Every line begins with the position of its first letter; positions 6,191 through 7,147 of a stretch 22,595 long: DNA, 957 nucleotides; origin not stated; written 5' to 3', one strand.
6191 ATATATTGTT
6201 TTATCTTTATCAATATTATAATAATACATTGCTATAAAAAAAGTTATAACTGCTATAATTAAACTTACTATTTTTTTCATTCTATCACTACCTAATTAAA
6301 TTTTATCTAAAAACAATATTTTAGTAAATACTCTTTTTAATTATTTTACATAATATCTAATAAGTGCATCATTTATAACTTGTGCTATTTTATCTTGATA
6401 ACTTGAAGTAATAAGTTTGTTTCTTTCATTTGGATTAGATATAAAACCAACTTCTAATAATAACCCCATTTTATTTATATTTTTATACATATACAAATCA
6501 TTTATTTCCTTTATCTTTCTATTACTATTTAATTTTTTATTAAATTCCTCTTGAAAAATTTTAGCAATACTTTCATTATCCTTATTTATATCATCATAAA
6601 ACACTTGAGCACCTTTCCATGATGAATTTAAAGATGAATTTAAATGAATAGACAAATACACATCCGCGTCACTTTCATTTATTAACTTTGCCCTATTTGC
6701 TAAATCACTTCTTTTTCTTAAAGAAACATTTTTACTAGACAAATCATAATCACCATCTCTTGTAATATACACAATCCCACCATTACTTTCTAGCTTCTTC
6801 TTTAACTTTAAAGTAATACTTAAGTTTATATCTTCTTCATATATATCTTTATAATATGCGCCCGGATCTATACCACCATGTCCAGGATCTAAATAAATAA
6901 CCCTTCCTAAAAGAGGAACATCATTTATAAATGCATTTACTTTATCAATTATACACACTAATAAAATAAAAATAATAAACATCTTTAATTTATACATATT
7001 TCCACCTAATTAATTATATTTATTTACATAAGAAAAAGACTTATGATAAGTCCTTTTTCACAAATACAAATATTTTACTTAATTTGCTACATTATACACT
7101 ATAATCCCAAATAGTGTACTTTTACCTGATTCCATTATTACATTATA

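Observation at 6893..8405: Fic toxin/antitoxin cassette (1155 bp) inserted between ~170-190 bp direct repeats that duplicate the cwlD 5' end and its upstream terminator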

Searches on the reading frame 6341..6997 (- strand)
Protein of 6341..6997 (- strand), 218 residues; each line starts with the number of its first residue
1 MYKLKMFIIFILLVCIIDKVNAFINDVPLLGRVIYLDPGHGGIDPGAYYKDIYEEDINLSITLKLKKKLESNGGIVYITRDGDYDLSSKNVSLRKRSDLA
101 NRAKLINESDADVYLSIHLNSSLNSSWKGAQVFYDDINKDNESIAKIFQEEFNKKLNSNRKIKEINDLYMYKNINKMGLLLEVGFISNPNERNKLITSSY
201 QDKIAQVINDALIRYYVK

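Call 5: search_protein_families(library=pfam, proteins=[window:6341-6997:-], max_evalue=0.01)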
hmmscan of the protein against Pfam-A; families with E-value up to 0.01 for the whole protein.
window:6341-6997:- (218 aa): 1 family
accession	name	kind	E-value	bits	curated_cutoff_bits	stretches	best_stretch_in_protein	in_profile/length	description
PF01520.23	Amidase_3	-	1.4e-44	152.6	27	1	34-213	1-173/174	N-acetylmuramoyl-L-alanine amidase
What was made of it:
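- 6341..6997 (-): Intact cwlD-like N-acetylmuramoyl-L-alanine amidase gene (218 aa). PF01520 E = 1.4e-44 (call 5).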

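Call 7: find_encoding_contigs(protein=window:6341-6997:-, flank=6000, max_places=10)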
Protein window:6341-6997:- (218 aa): no gene with exactly this product is on record in the collection.

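Call 12: find_related_loci(query=window:6341-6997:-, collection=genome_contigs, flank=8000)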
Query window:6341-6997:- (218 aa) in genome_contigs; peptide patterns used: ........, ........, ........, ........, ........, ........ (x = any residue, [..] = any of these).
62 stretches matched a pattern; 7 encode a relative of the query (tblastn E <= 1e-3); 7 distinct loci.
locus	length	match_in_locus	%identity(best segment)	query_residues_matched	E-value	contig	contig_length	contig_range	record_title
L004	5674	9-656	71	1-216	1e-104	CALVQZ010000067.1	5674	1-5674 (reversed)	MAG: uncultured Bacilli bacterium isolate E09__bin297 genome assembly, contig: E09__k127_5608549, whole genome shotgun s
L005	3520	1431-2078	66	1-216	3e-95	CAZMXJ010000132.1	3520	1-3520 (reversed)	MAG TPA_asm: uncultured Clostridium sp. isolate binchicken_co365_227 genome assembly, contig: NODE_24067_length_3520_cov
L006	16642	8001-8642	65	1-213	4e-88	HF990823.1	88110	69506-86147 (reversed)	Clostridium sp. CAG:1193 genomic scaffold, scf288, whole genome shotgun sequence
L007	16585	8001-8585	69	20-214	2e-85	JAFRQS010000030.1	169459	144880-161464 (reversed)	MAG: Bacilli bacterium isolate RGIG2714 Goat_Omasum-4__c585243, whole genome shotgun sequence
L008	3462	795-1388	67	20-217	6e-83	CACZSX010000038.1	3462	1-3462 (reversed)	MAG: uncultured Erysipelotrichaceae bacterium isolate RUG12915 genome assembly, contig: RUG12915_asm_38, whole genome sh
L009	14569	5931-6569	46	2-212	6e-57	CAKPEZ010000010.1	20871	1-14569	MAG: uncultured Bacilli bacterium isolate REFINED_METABAT215_TOP10_CONTIGS_1500_ASSEMBLY_K77_MERGED__Hadza_MoBio_hadza-A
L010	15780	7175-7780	23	31-212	2e-8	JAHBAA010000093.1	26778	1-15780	MAG: Acetatifactor sp. isolate MB2.86 k101_1521868, whole genome shotgun sequence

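Call 17: search_protein_families(library=ncbifam, proteins=[window:6341-6997:-], max_evalue=1)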
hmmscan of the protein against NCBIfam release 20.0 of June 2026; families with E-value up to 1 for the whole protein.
window:6341-6997:- (218 aa): 6 families
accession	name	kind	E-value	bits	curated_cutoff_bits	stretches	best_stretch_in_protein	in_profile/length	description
TIGR02883.1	spore_cwlD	equivalog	5.8e-61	205.9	221.55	1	32-215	1-189/189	N-acetylmuramoyl-L-alanine amidase CwlD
NF007652.1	PRK10319.1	equivalog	2.8e-17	62.9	400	2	32-153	58-170/291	N-acetylmuramoyl-L-alanine amidase AmiA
NF007751.0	PRK10431.1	equivalog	1.2e-16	60.3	532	2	33-148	193-299/445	N-acetylmuramoyl-L-alanine amidase AmiB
NF038267.1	amidase_AmiC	exception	2e-15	56.4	700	2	33-146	188-292/407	N-acetylmuramoyl-L-alanine amidase AmiC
NF050040.1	horm_taper_TftA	equivalog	1.1e-07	31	500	1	106-215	67-183/450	hormogonium tapered terminus morphoprotein TftA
NF038140.1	amidase_Rv3717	exception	8.2e-06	25.4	335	1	54-136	67-139/233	Rv3717 family N-acetylmuramoyl-L-alanine amidase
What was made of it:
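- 6341..6997 (-): TIGR02883 spore_cwlD scores 205.9 bits, just under its 221.55 cutoff (call 17).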

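Call 58: find_homologous_proteins(query=window:6341-6997:-, max_evalue=1e-40)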
Query window:6341-6997:- (218 aa): 1976 proteins with E <= 1e-40 among 2771 candidates; the best 120 are listed.
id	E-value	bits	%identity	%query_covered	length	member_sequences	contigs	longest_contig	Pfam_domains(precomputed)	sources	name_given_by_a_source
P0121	9.7e-135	465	100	100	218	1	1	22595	PF01520.24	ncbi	-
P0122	9.5e-133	458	99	100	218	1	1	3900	PF01520.24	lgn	-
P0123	7.7e-130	449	95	100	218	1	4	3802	PF01520.24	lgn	-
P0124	5.4e-109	381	82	99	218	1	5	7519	PF01520.24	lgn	-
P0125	7.9e-109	380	82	99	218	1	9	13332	PF01520.24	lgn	-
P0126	9.2e-106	370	96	82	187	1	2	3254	PF01520.24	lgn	-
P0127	1.3e-100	353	74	99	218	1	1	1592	PF01520.24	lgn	-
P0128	2.4e-100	353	74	99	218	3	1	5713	PF01520.24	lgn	-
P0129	6.6e-99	348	74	99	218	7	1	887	PF01520.24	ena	-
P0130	5.3e-98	345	72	99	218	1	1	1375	PF01520.24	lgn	-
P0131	7.3e-98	344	73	99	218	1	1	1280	PF01520.24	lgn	-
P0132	8.5e-98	344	71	99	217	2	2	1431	PF01520.24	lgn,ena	-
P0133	1.1e-97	344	73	99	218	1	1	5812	PF01520.24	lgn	-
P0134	1.2e-97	344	72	99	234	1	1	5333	PF01520.24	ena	-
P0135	1.9e-97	343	74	97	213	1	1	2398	PF01520.24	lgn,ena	-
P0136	3.0e-97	342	72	99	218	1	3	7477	PF01520.24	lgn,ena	-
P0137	4.2e-97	342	72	99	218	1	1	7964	PF01520.24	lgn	-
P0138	1.6e-96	340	72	99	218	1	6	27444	PF01520.24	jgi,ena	-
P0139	2.7e-96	339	73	99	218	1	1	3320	PF01520.24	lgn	-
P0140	9.3e-96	338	71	99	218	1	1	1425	PF01520.24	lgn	-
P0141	2.2e-95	336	73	99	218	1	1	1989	PF01520.24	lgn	-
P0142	2.9e-95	336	69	99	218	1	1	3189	PF01520.24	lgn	-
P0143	1.8e-94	333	70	99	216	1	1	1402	PF01520.24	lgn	-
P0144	8.2e-94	331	70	99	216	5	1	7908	PF01520.24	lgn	-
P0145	1.2e-93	331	70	99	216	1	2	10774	PF01520.24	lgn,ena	-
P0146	1.5e-93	330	70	99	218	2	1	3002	PF01520.24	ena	-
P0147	1.8e-93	330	69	99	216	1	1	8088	PF01520.24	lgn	-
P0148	1.9e-93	330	70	99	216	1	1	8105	PF01520.24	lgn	-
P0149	2.1e-93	330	70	99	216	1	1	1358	PF01520.24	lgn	-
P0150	2.4e-93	330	70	99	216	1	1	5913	PF01520.24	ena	-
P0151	2.4e-93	330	70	99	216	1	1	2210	PF01520.24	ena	-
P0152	2.6e-93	330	70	99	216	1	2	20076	PF01520.24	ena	-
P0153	4.4e-93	329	70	99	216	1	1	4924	PF01520.24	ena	-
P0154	5.0e-93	329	69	99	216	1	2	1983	PF01520.24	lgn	-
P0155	5.6e-93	329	70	99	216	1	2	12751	PF01520.24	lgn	-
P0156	6.6e-93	328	69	99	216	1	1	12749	PF01520.24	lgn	-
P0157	9.1e-93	328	69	99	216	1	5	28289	PF01520.24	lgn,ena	-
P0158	1.1e-92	328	69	99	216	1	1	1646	PF01520.24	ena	-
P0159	1.8e-92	327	69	99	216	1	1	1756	PF01520.24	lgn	-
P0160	1.9e-92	327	69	99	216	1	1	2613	PF01520.24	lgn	-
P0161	3.7e-92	326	69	99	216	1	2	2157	PF01520.24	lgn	-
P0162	4.4e-92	326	69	99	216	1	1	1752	PF01520.24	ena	-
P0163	5.2e-92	325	69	99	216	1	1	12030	PF01520.24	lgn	-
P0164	6.1e-92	325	69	99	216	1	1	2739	PF01520.24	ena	-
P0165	6.3e-92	325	69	99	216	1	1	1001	PF01520.24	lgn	-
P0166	4.6e-91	322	69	99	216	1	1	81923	PF01520.24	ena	-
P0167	5.4e-91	322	69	98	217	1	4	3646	PF01520.24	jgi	-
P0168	1.8e-89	317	68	99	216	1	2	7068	PF01520.24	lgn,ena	-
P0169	2.7e-89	316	67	99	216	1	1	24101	PF01520.24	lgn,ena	-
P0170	3.7e-89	316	67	99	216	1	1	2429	PF01520.24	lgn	-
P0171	4.0e-89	316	67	99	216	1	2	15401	PF01520.24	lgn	-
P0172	4.4e-89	316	67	99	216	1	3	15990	PF01520.24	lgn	-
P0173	5.5e-89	315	68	98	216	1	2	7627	PF01520.24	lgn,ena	-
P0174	2.6e-88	313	67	98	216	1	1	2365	PF01520.24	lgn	-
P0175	2.6e-88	313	70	91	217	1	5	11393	PF01520.24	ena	-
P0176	3.3e-88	313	71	98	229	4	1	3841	PF01520.24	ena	-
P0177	1.4e-87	311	67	99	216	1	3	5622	PF01520.24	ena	-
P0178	1.9e-87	310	68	98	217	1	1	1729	PF01520.24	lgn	-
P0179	6.8e-87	309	68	98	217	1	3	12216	PF01520.24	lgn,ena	-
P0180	9.4e-87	308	70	98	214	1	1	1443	PF01520.24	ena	-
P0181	2.2e-86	307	70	90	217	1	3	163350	PF01520.24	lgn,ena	-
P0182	2.6e-86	307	68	98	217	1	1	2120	PF01520.24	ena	-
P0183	3.5e-86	306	69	94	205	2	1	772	PF01520.24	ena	-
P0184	6.1e-86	306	67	100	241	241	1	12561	PF01520.24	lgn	-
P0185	6.5e-86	305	69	90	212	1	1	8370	PF01520.24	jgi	-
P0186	1.1e-85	305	67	98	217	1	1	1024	PF01520.24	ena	-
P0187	1.2e-85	305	65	98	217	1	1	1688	PF01520.24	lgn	-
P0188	1.2e-85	305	70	91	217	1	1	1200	PF01520.24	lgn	-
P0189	1.5e-85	304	65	98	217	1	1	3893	PF01520.24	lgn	-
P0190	1.7e-85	304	69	98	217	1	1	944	PF01520.24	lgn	-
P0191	2.1e-85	304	65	98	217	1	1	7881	PF01520.24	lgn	-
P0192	2.6e-85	303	67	98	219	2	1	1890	PF01520.24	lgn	-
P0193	4.2e-85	303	66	100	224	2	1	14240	PF01520.24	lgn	-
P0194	4.8e-85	303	66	98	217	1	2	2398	PF01520.24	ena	-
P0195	6.1e-85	302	66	98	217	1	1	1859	PF01520.24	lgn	-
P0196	6.8e-85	302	66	100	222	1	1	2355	PF01520.24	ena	-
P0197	1.3e-84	301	66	98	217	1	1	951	PF01520.24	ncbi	-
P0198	1.4e-84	301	64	99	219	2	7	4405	PF01520.24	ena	-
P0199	4.3e-84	300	65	98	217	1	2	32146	PF01520.24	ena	-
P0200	6.2e-84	299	69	89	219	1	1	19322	PF01520.24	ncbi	-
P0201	6.2e-84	299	65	100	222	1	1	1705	PF01520.24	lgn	-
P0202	6.4e-84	299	65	100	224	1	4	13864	PF01520.24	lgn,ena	-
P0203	6.4e-84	299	69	89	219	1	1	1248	PF01520.24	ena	-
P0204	8.7e-84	298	69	89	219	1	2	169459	PF01520.24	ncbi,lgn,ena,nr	ncbi:MAG: N-acetylmuramoyl-L-alanine amidase [Bacilli bacterium]|nr:N-acetylmuramoyl-L-alanine amida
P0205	9.4e-84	298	66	98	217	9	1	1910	PF01520.24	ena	-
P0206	9.6e-84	298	67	98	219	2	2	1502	PF01520.24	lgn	-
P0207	2.4e-83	297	66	98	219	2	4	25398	PF01520.24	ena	-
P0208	3.4e-83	297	67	91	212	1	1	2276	PF01520.24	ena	-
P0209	8.5e-83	295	65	98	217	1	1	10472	PF01520.24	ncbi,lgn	-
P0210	1.4e-82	295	65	98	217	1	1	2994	PF01520.24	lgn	-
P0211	1.9e-82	294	66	98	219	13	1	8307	PF01520.24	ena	-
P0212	3.9e-82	293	67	98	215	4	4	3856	PF01520.24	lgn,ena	-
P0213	4.4e-82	293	62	98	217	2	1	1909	PF01520.24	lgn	-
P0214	5.5e-82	293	67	89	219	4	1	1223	PF01520.24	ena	-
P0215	5.6e-82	293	66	98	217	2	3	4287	PF01520.24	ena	-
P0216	9.3e-82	292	69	89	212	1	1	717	PF01520.24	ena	-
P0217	1.6e-81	291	68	91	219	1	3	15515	PF01520.24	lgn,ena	-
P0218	1.8e-81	291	64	99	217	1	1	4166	PF01520.24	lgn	-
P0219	1.9e-81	291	66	98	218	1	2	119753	PF01520.24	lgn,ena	-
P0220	2.7e-81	290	66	98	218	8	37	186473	PF01520.24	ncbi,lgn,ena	-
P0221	2.8e-81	290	66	98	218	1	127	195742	PF01520.24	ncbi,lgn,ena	-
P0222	2.9e-81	290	66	98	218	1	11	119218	PF01520.24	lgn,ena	-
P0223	3.5e-81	290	65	98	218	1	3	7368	PF01520.24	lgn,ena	-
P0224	3.7e-81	290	65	98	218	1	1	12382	PF01520.24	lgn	-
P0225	4.4e-81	290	66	98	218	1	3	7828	PF01520.24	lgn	-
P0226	4.5e-81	290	64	98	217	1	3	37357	PF01520.24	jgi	-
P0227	4.6e-81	290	66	98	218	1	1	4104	PF01520.24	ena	-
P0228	4.6e-81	290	66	98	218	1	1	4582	PF01520.24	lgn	-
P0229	4.8e-81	290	66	98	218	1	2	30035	PF01520.24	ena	-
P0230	6.0e-81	289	65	98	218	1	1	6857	PF01520.24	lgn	-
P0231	6.3e-81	289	65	98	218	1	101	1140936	PF01520.24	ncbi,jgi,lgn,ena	-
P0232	7.0e-81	289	65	98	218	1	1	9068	PF01520.24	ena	-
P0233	8.0e-81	289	65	98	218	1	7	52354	PF01520.24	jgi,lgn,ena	-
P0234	8.1e-81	289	63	98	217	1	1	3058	PF01520.24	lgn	-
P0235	8.5e-81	289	65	98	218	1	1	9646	PF01520.24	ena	-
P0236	9.5e-81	289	65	98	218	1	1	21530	PF01520.24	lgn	-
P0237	1.1e-80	288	65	98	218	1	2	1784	PF01520.24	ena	-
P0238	1.2e-80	288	62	98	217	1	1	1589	PF01520.24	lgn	-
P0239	1.4e-80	288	65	98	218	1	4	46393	PF01520.24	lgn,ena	-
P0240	1.4e-80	288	65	98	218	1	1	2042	PF01520.24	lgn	-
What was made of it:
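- Tried and rejected: Close relatives were reached only through the homology search (call 58).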

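Call 59: find_encoding_contigs(protein=P0122, flank=5000, max_places=4)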
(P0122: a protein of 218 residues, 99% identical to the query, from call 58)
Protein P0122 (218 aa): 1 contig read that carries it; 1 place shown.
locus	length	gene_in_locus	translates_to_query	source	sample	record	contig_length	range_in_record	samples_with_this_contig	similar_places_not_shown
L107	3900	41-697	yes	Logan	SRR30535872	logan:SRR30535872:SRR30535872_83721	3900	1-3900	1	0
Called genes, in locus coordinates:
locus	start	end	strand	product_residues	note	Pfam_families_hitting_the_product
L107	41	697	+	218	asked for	PF01520:Amidase_3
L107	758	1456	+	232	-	PF13930:Endonuclea_NS_2, PF01223:Endonuclease_NS (weak)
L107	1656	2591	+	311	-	PF07751:Abi_2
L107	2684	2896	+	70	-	PF03840:SecG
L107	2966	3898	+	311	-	?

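Call 60: find_encoding_contigs(protein=P0123, flank=5000, max_places=6)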
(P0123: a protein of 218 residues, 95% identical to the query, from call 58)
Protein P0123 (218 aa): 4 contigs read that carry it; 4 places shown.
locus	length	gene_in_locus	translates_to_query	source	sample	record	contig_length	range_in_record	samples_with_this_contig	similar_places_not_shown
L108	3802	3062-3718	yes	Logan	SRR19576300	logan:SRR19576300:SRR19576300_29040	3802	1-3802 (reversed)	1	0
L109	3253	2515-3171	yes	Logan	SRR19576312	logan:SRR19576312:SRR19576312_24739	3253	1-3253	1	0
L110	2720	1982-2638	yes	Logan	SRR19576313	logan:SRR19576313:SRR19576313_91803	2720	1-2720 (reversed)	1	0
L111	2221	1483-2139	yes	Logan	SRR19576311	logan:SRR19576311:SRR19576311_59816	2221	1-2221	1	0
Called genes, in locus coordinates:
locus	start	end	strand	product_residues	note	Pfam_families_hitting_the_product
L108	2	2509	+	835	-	?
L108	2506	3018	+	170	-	PF04138:GtrA_DPMS_TM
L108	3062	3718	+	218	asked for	PF01520:Amidase_3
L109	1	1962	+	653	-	?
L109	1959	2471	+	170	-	PF04138:GtrA_DPMS_TM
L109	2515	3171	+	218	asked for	PF01520:Amidase_3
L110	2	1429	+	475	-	?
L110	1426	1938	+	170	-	PF04138:GtrA_DPMS_TM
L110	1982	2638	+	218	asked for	PF01520:Amidase_3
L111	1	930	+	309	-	?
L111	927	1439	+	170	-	PF04138:GtrA_DPMS_TM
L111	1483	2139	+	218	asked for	PF01520:Amidase_3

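Call 61: find_encoding_contigs(protein=P0125, flank=6000, max_places=8)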
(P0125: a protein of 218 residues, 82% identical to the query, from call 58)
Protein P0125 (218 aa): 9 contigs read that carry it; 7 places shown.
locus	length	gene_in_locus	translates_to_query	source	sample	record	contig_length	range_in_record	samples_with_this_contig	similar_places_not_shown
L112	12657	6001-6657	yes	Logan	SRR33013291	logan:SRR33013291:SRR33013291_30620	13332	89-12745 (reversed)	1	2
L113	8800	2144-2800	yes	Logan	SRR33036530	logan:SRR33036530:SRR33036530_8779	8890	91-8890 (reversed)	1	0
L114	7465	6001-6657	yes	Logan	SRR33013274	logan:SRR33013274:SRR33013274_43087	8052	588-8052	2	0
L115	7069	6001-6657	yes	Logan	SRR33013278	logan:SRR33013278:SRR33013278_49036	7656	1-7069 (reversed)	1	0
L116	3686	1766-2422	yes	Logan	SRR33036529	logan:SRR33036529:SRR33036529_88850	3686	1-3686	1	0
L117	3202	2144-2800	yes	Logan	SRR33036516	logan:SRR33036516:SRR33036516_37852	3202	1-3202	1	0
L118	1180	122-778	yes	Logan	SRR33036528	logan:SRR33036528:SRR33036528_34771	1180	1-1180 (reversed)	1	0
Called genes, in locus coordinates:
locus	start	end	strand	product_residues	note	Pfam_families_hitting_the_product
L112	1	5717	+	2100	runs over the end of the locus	?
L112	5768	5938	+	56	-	-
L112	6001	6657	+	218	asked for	PF01520:Amidase_3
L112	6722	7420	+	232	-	PF13930:Endonuclea_NS_2, PF01223:Endonuclease_NS (weak)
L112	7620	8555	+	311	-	PF07751:Abi_2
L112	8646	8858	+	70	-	PF03840:SecG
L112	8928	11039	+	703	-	PF08206:OB_RNB, PF17876:CSD2, PF00773:RNB, PF00575:S1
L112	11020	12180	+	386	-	PF09587:PGA_cap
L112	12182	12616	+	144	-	PF01668:SmpB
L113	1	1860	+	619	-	?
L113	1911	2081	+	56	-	-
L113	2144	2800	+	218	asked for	PF01520:Amidase_3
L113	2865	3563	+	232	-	PF13930:Endonuclea_NS_2, PF01223:Endonuclease_NS (weak)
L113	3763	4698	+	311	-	PF07751:Abi_2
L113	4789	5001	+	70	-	PF03840:SecG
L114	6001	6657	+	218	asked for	PF01520:Amidase_3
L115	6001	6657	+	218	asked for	PF01520:Amidase_3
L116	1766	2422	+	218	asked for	PF01520:Amidase_3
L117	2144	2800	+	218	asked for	PF01520:Amidase_3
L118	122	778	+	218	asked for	PF01520:Amidase_3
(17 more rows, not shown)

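Call 71: find_encoding_contigs(protein=P0126, flank=5000, max_places=4)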
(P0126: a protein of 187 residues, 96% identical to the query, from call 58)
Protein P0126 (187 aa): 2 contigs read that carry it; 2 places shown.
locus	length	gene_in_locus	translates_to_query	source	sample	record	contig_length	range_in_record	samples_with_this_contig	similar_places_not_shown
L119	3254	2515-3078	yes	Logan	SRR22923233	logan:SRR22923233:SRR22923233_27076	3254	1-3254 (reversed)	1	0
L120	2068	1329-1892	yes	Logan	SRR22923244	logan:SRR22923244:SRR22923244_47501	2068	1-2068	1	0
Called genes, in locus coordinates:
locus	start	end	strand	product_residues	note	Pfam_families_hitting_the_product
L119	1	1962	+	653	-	?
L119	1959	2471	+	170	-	PF04138:GtrA_DPMS_TM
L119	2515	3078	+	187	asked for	PF01520:Amidase_3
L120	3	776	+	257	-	?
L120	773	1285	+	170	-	PF04138:GtrA_DPMS_TM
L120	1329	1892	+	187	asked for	PF01520:Amidase_3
